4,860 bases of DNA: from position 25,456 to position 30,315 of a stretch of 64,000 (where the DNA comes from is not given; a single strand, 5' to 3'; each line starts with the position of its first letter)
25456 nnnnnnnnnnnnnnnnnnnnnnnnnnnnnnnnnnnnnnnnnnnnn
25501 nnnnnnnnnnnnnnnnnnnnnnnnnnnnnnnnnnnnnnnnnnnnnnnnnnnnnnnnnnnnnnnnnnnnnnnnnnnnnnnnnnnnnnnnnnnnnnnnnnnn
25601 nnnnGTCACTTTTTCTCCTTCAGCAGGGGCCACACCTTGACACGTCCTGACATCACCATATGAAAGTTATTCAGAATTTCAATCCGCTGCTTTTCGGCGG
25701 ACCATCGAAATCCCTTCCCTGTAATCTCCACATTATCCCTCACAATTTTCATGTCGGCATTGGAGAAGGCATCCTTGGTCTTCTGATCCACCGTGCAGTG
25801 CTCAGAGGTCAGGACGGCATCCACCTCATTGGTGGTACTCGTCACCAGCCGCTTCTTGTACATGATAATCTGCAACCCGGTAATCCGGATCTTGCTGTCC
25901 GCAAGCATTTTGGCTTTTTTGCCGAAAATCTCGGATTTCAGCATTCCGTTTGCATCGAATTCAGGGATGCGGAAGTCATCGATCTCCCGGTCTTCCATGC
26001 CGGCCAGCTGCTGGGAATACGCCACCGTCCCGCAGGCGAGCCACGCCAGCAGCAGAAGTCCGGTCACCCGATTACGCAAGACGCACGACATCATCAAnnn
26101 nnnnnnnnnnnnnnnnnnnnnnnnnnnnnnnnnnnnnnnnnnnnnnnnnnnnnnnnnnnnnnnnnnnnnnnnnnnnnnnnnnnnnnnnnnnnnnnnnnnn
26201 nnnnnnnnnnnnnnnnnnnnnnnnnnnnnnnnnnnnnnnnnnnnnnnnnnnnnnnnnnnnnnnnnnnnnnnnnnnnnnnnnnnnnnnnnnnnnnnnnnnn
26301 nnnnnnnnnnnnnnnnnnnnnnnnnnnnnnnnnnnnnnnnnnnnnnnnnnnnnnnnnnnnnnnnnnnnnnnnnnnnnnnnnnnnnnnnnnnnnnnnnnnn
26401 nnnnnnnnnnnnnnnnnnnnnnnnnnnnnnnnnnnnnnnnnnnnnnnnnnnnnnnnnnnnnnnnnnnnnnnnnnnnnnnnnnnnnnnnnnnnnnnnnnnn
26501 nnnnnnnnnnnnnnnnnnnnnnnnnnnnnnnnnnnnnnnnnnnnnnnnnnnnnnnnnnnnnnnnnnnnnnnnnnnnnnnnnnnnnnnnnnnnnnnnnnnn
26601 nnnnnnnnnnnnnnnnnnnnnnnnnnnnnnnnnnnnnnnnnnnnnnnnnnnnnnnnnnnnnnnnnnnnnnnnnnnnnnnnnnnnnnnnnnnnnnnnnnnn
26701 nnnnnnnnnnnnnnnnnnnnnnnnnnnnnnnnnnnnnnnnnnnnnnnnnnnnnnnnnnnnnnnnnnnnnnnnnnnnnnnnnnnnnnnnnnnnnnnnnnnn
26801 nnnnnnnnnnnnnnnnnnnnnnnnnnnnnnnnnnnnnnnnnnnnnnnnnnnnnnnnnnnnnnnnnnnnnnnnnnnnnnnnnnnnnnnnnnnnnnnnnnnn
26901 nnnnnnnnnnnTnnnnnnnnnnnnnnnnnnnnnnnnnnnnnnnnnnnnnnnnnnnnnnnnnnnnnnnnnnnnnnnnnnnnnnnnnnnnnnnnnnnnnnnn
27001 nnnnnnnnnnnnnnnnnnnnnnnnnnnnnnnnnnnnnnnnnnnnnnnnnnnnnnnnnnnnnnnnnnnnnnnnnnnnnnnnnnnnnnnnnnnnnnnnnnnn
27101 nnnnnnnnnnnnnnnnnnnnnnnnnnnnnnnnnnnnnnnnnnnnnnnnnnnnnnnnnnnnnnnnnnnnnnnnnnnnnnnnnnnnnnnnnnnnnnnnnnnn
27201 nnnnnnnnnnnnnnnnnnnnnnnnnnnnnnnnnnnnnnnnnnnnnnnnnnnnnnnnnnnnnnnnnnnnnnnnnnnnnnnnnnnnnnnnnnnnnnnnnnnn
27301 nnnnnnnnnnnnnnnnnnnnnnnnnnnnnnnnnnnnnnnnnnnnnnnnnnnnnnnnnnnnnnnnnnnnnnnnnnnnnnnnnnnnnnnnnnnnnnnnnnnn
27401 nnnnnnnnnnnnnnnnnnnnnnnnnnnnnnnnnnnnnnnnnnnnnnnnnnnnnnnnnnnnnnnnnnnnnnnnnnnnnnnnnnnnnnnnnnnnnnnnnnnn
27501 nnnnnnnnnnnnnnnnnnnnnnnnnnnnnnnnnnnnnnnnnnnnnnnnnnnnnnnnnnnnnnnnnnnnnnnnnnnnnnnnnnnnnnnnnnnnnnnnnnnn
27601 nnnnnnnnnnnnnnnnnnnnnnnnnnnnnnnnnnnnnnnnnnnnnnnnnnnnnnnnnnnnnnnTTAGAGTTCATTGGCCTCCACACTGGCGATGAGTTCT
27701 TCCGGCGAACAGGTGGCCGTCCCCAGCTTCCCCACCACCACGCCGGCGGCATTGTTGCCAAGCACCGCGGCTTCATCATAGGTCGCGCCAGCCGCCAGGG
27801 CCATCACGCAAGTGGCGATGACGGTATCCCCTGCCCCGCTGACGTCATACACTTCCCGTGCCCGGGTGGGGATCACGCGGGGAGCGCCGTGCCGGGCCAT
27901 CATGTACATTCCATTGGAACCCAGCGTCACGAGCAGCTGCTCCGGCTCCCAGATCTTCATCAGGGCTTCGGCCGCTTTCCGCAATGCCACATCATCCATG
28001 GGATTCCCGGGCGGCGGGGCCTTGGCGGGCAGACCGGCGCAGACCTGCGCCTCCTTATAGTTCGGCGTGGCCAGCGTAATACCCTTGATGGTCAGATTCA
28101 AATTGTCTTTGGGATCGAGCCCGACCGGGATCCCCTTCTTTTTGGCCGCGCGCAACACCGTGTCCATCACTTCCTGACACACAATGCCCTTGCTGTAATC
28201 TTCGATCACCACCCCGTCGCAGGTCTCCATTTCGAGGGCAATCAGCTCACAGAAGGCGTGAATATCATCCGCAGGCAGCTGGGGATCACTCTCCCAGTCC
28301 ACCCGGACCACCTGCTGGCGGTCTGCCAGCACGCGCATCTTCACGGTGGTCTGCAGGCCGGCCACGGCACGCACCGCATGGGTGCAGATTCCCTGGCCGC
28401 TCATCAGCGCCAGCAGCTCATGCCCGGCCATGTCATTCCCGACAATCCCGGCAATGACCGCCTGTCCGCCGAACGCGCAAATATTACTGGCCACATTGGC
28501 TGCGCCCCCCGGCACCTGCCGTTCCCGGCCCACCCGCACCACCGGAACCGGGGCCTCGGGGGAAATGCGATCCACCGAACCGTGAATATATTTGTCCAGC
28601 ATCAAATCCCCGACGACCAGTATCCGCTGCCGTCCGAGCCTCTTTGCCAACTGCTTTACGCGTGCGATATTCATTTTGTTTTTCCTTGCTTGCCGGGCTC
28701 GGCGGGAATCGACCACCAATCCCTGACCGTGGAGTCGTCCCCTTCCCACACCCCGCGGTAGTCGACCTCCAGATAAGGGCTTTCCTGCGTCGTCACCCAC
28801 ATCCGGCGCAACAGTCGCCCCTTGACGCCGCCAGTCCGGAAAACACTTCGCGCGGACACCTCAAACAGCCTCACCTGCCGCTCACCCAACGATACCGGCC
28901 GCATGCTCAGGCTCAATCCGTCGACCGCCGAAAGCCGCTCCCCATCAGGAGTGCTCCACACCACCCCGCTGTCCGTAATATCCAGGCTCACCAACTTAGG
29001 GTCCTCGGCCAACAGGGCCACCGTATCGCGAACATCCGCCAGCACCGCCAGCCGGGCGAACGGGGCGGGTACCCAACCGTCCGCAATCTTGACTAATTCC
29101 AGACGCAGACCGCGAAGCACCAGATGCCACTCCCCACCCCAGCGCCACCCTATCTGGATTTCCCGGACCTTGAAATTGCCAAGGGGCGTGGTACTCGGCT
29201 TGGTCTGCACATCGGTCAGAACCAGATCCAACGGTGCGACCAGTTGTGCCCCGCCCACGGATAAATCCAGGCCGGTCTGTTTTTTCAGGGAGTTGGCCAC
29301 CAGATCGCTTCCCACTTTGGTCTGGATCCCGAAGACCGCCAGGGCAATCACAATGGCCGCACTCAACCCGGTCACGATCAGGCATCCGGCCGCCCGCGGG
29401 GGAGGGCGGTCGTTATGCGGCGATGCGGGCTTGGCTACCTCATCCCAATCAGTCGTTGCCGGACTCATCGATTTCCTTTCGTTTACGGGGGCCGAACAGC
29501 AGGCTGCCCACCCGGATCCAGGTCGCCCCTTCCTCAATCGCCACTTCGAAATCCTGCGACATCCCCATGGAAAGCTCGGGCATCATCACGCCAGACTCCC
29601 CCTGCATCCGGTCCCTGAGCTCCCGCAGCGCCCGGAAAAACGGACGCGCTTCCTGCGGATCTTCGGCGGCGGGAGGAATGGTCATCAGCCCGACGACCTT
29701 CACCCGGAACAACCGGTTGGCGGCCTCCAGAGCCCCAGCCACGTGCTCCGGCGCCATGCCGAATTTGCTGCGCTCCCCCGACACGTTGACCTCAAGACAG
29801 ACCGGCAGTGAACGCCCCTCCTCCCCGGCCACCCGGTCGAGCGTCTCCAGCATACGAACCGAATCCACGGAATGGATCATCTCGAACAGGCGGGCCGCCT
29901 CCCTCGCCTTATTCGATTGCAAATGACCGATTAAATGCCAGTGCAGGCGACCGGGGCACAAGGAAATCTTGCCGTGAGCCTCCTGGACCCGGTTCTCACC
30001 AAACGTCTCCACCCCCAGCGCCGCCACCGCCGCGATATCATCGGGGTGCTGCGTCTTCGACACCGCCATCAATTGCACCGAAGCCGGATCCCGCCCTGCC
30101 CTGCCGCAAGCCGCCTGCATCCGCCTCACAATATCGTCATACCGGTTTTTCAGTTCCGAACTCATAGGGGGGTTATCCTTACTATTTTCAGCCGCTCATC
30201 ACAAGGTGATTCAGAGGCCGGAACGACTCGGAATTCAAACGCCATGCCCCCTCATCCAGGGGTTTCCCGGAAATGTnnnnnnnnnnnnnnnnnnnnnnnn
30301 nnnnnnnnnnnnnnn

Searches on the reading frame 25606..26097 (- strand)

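Call 21: search_protein_families(library=pfam, proteins=[window:25606-26097:-], max_evalue=0.00001)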
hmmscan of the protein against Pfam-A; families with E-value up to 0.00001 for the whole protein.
window:25606-26097:- (163 aa): 1 family
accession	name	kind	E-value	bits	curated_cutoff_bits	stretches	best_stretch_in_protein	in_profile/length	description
PF06835.18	LptC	-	1.8e-10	41.2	21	1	76-145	100-170/175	Lipopolysaccharide-assembly, LptC-related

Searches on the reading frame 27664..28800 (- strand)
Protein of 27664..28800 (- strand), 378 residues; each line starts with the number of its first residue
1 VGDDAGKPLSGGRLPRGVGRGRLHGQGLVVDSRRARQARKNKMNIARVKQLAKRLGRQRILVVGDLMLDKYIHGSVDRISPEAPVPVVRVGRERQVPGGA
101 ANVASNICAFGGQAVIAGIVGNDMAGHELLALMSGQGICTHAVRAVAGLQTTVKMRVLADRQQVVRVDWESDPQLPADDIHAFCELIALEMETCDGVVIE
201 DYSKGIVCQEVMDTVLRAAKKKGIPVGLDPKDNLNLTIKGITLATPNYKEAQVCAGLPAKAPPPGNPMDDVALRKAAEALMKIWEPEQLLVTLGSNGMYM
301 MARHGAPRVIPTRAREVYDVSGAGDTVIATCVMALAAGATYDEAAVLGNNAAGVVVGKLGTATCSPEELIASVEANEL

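Call 21: search_protein_families(library=pfam, proteins=[window:27664-28800:-], max_evalue=0.00001)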
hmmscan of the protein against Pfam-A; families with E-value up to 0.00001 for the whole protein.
window:27664-28800:- (378 aa): 1 family
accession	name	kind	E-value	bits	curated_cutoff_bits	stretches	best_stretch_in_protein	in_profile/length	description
PF00294.29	PfkB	-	8.3e-39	134.1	25.8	1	58-367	2-301/302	pfkB family carbohydrate kinase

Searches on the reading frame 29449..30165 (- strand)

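Call 22: search_protein_families(library=pfam, proteins=[window:29449-30165:-], max_evalue=0.00001)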
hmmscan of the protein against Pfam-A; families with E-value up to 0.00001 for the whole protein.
window:29449-30165:- (238 aa): 1 family
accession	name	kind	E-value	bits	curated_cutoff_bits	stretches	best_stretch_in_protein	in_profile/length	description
PF01168.26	Ala_racemase_N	-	3.5e-24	86.2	24.1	1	26-226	19-218/220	Alanine racemase, N-terminal domain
